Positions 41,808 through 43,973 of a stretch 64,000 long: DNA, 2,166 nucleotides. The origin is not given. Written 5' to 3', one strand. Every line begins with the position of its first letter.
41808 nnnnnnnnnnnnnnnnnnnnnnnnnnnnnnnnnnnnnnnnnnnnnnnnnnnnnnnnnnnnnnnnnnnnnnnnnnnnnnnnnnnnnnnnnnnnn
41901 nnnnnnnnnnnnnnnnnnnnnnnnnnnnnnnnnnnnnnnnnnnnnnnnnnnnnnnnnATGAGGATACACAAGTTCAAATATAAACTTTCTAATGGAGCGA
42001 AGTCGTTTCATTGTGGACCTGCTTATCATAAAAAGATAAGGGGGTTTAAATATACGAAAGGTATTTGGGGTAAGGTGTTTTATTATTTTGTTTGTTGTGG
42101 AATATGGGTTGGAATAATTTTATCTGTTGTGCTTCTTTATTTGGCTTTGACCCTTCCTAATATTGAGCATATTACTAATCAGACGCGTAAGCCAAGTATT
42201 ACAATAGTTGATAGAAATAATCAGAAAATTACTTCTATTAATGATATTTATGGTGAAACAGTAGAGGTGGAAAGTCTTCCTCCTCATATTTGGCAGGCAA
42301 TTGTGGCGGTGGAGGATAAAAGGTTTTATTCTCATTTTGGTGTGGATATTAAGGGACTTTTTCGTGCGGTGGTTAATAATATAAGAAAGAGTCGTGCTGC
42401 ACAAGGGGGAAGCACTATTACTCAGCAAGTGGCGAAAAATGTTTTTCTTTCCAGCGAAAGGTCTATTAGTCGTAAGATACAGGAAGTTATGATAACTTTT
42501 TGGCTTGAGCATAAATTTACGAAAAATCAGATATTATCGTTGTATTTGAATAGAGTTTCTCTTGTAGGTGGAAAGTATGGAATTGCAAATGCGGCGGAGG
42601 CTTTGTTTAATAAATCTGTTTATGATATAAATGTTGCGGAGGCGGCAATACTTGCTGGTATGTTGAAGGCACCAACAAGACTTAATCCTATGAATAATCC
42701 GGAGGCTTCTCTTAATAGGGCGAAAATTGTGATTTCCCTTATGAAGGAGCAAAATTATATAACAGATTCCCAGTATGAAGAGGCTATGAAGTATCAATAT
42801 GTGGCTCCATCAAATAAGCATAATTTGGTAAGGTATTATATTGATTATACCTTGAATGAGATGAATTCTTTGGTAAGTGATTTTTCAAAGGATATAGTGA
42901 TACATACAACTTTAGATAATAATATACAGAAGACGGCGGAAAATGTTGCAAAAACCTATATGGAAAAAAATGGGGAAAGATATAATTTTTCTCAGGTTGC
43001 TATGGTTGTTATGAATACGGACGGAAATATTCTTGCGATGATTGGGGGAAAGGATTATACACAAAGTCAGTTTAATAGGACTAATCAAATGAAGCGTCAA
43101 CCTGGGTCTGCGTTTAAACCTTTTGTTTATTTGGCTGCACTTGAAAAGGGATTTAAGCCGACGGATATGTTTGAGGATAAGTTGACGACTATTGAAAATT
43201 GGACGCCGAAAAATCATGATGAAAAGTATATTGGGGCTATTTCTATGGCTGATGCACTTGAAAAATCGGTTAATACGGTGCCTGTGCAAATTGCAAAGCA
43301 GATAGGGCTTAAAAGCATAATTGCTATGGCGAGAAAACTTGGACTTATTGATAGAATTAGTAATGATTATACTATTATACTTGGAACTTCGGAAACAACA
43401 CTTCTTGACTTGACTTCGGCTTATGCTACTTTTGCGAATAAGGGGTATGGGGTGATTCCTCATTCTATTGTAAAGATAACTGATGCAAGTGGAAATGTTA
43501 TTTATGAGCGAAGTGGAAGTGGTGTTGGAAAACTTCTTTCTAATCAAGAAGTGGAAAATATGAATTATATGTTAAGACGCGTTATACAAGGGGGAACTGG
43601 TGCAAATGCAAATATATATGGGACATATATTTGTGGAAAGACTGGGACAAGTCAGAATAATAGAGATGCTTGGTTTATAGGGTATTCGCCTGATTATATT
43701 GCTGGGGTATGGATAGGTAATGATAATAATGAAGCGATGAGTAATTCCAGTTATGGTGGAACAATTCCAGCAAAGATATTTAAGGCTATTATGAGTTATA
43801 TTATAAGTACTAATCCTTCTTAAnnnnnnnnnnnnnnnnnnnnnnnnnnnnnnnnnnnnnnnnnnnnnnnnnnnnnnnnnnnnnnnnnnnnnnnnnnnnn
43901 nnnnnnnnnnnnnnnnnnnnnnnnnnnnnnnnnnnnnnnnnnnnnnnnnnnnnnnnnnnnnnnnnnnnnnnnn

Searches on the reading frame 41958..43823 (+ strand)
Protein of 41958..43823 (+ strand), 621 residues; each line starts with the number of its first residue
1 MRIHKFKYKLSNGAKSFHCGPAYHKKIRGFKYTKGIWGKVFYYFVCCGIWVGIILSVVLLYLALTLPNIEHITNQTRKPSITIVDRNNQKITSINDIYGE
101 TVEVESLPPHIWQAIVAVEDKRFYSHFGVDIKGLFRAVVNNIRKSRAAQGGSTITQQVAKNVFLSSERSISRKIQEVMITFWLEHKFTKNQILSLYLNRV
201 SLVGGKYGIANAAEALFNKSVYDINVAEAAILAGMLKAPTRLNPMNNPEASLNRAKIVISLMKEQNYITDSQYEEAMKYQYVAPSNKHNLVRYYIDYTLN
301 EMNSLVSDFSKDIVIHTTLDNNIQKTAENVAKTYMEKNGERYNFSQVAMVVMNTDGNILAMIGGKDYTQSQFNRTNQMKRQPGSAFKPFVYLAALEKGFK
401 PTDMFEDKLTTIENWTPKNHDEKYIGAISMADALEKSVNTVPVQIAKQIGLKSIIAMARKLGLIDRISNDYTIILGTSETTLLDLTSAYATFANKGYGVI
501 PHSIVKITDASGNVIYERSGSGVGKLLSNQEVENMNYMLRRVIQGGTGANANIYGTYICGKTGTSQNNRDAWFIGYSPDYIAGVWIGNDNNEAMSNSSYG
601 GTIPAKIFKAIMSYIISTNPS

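Call 20: search_protein_families(library=pfam, max_evalue=0.00001, proteins=[window:41958-43823:+])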
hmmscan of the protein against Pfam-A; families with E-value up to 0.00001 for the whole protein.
window:41958-43823:+ (621 aa): 2 families
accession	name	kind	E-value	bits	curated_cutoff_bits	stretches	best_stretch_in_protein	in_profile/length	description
PF00912.28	Transgly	-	4e-62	209.2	27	1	90-262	4-177/178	Transglycosylase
PF00905.27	Transpeptidase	-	2.2e-35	122.8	22.1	1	348-612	2-298/299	Penicillin binding protein transpeptidase domain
